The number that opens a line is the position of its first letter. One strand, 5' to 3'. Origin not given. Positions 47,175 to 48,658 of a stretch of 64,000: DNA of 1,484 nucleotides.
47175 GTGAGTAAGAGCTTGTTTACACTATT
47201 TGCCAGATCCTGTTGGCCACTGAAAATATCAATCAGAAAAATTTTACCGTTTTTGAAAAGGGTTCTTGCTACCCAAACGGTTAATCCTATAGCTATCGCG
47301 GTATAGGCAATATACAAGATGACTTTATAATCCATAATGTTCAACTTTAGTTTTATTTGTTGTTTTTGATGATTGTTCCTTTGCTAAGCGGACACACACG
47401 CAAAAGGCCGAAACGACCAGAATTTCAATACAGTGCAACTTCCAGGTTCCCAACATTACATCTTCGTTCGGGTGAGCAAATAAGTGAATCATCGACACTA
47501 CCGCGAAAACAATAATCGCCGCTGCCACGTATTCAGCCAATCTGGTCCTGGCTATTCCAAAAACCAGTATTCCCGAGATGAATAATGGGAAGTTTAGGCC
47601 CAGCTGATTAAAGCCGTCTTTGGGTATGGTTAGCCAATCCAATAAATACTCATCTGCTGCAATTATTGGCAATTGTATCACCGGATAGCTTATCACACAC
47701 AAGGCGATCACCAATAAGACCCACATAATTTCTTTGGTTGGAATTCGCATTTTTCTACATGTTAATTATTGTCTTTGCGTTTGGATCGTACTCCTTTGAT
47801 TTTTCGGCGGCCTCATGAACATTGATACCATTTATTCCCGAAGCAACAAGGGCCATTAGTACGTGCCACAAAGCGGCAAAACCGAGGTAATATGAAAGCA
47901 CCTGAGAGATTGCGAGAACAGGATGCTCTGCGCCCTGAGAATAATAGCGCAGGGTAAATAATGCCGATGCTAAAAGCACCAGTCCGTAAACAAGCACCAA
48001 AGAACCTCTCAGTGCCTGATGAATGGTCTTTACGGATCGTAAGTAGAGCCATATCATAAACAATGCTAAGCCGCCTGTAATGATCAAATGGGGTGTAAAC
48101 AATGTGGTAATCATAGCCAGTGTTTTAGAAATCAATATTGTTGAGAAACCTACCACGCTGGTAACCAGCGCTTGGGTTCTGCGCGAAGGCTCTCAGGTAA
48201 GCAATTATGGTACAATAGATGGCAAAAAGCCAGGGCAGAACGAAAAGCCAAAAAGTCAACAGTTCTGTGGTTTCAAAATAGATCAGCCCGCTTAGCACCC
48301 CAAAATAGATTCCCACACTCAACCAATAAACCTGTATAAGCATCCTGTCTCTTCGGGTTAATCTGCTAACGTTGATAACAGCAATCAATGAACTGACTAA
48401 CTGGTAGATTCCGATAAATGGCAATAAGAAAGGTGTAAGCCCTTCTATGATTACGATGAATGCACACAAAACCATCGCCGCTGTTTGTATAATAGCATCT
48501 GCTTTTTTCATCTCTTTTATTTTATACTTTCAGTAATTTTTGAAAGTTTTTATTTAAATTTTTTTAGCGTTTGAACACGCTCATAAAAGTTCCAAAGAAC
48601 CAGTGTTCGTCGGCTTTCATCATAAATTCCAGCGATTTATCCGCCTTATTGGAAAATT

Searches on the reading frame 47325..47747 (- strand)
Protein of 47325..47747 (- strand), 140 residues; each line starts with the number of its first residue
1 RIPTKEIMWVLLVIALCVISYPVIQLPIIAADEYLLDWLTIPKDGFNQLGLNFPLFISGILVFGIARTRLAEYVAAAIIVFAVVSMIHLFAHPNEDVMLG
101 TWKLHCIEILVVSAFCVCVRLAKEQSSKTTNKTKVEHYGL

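Call 66: search_protein_families(library=pfam, proteins=[window:47325-47747:-], max_evalue=0.1)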
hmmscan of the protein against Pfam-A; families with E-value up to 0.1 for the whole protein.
window:47325-47747:- (140 aa): 0 families

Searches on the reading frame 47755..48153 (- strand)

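Call 66: search_protein_families(library=pfam, proteins=[window:47755-48153:-], max_evalue=0.1)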
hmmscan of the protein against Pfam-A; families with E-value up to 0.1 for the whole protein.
window:47755-48153:- (132 aa): 2 families
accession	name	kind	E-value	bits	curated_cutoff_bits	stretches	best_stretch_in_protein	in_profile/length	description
PF03419.18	Peptidase_U4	-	0.021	14.5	28.4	1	15-100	51-131/284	Sporulation factor SpoIIGA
PF24961.1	NfeD_membrane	-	0.046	14.2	26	0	7-68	7-69/119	NfeD integral membrane domain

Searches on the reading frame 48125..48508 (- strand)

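Call 66: search_protein_families(library=pfam, proteins=[window:48125-48508:-], max_evalue=0.1)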
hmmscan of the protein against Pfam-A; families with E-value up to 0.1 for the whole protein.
window:48125-48508:- (127 aa): 1 family
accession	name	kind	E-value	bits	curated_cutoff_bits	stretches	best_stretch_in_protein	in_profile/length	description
PF07698.17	7TM-7TMR_HD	-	0.037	14.4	29.4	1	10-104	81-176/190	7TM receptor with intracellular HD hydrolase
